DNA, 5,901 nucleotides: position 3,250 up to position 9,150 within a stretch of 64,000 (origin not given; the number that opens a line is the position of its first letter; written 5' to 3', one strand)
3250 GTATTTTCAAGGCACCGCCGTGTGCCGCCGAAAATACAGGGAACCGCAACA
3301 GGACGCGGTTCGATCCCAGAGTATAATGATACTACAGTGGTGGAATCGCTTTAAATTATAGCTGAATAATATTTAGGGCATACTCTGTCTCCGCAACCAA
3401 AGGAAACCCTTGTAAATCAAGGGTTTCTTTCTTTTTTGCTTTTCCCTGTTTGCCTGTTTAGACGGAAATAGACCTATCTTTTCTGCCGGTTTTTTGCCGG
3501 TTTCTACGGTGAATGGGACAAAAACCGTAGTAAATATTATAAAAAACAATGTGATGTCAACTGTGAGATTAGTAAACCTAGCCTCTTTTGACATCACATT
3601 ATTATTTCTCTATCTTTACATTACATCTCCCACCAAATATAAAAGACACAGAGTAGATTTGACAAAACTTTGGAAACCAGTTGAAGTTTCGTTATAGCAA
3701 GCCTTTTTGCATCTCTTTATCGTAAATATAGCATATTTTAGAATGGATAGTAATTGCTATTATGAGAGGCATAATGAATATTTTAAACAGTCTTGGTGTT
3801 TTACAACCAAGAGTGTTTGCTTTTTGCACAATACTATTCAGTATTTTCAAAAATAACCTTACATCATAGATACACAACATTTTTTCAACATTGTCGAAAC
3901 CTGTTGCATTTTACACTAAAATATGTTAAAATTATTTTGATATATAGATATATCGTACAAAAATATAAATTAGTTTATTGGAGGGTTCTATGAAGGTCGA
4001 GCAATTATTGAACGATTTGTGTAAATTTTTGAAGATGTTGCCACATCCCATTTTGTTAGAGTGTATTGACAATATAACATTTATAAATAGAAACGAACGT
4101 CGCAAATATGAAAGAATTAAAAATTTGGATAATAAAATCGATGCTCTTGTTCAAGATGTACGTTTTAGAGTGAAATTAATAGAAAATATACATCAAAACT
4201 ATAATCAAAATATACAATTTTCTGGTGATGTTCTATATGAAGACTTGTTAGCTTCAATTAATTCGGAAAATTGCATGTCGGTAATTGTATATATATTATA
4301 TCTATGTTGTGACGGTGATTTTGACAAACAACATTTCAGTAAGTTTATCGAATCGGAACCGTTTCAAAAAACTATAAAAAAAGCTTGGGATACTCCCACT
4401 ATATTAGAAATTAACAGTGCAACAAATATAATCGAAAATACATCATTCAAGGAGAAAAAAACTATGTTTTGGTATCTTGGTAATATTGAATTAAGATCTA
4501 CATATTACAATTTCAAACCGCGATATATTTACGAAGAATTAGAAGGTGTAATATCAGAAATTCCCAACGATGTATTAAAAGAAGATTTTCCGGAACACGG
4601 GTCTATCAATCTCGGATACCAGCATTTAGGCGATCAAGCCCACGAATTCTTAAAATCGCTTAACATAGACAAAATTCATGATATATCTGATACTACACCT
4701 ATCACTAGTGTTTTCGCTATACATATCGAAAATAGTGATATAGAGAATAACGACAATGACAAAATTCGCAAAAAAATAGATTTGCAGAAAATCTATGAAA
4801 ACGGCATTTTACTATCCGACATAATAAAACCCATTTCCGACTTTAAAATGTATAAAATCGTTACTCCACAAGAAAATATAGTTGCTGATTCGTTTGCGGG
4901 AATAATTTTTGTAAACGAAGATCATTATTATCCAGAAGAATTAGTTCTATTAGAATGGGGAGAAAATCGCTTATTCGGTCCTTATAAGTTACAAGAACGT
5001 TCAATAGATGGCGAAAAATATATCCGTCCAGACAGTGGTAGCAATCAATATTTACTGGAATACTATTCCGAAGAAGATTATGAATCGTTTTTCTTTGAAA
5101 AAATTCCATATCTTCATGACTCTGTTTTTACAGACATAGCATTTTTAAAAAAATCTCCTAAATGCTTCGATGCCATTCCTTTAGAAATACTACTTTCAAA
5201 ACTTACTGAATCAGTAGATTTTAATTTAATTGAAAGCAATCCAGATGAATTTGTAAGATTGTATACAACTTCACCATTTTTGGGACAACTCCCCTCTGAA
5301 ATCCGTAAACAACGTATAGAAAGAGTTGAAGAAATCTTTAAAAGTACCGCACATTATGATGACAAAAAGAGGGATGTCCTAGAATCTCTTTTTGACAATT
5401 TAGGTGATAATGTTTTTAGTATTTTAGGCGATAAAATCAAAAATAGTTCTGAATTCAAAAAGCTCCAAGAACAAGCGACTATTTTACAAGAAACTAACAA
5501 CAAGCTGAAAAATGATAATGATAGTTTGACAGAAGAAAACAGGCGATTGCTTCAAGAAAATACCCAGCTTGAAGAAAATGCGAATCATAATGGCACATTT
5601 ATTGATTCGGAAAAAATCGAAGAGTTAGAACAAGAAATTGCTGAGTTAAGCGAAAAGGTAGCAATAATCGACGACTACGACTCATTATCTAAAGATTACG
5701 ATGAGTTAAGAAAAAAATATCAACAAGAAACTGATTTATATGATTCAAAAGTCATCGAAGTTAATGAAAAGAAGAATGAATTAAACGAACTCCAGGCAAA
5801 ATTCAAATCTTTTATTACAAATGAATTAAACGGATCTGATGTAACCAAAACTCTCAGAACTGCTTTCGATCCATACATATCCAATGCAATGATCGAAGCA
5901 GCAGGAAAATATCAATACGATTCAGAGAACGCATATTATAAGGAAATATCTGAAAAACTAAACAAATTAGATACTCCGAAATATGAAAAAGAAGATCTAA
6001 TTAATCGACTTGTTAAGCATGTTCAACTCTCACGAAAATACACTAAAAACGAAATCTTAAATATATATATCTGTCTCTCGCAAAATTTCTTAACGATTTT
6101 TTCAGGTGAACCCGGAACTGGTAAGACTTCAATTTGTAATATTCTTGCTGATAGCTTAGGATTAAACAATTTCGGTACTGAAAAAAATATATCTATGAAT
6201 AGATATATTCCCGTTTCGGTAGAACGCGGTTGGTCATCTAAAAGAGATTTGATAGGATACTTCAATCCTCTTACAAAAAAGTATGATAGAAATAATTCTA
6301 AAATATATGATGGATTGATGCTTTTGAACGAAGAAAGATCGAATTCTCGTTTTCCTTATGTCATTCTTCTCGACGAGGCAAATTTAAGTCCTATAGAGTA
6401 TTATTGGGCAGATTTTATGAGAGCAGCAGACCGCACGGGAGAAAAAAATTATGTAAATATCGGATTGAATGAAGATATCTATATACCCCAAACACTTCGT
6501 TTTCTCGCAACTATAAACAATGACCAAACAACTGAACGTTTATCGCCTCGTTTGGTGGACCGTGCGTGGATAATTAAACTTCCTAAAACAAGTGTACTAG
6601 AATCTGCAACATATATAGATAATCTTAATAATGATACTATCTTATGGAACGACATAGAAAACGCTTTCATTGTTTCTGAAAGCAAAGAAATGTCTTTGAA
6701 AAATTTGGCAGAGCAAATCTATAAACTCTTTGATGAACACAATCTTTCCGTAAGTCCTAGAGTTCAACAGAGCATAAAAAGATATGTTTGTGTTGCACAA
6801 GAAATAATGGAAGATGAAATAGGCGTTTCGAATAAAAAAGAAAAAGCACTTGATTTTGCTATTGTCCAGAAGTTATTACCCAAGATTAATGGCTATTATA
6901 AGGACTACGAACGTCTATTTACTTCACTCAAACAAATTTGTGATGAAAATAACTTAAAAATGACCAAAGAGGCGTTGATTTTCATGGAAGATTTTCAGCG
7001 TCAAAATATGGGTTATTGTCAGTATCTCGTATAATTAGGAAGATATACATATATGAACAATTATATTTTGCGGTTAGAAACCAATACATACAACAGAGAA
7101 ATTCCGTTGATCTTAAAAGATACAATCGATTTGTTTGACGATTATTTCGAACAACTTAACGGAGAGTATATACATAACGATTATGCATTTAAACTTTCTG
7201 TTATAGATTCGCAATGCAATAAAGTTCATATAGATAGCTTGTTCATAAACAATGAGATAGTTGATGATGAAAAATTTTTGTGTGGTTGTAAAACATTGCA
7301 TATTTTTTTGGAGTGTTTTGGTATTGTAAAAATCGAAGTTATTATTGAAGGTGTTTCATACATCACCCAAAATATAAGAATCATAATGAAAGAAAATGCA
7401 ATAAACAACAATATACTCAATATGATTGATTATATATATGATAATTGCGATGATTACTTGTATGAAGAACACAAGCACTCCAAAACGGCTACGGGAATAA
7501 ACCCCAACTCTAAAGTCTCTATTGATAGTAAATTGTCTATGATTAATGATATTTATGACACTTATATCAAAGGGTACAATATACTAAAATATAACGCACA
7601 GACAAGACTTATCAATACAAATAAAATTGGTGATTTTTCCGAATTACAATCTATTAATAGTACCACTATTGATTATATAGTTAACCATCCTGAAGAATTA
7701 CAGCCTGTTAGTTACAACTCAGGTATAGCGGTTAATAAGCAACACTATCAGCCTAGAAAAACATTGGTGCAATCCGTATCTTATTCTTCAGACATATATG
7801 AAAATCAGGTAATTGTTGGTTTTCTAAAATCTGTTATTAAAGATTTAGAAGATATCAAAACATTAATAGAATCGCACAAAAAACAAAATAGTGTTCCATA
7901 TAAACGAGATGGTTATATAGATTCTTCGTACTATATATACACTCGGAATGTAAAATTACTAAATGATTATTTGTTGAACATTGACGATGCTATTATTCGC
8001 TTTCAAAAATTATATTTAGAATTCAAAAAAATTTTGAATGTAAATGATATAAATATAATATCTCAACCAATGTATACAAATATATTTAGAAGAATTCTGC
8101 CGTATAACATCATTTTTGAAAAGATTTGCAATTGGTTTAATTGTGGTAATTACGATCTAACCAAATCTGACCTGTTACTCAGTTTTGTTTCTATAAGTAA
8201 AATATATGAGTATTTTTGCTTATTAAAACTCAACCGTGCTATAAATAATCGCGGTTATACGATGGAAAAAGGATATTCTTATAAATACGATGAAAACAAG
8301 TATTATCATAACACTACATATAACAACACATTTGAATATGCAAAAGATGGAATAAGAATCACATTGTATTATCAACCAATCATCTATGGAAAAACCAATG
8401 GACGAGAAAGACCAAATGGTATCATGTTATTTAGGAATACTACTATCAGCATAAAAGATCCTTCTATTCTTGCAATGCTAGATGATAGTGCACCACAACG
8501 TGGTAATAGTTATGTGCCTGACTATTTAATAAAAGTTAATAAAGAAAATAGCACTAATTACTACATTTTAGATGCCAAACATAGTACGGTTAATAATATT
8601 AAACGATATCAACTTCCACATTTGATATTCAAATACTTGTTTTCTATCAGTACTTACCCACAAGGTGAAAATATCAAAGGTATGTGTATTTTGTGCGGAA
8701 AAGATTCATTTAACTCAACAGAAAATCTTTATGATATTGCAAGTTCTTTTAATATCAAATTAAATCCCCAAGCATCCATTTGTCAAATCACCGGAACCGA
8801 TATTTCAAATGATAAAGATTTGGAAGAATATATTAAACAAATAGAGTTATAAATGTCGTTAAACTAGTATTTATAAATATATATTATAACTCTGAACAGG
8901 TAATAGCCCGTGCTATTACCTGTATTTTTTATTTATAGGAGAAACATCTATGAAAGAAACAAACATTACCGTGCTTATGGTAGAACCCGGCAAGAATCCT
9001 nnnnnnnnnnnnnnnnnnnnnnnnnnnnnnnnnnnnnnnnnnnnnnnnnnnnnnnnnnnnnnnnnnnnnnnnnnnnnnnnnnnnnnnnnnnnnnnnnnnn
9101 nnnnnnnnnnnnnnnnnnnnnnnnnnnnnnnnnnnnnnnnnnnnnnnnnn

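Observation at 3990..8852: Divergent McrBC-like / coiled-coil nuclease (CoCoNuT-like) two-gene module on an AT-rich islet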

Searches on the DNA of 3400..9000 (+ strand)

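Call 11: search_dna_similar(query=window:3400-9000:+, collection=ecoli_genomes, mode=near, max_rows=10)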
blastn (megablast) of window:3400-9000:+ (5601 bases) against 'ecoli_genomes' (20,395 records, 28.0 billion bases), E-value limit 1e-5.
No match.

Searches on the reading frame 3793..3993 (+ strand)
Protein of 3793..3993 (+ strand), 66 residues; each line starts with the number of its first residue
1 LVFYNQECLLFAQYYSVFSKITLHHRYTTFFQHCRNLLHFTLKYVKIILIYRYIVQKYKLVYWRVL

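Call 99: search_protein_families(library=pfam, proteins=[window:3793-3993:+], max_evalue=1)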
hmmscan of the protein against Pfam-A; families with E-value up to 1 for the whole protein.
window:3793-3993:+ (66 aa): 0 families
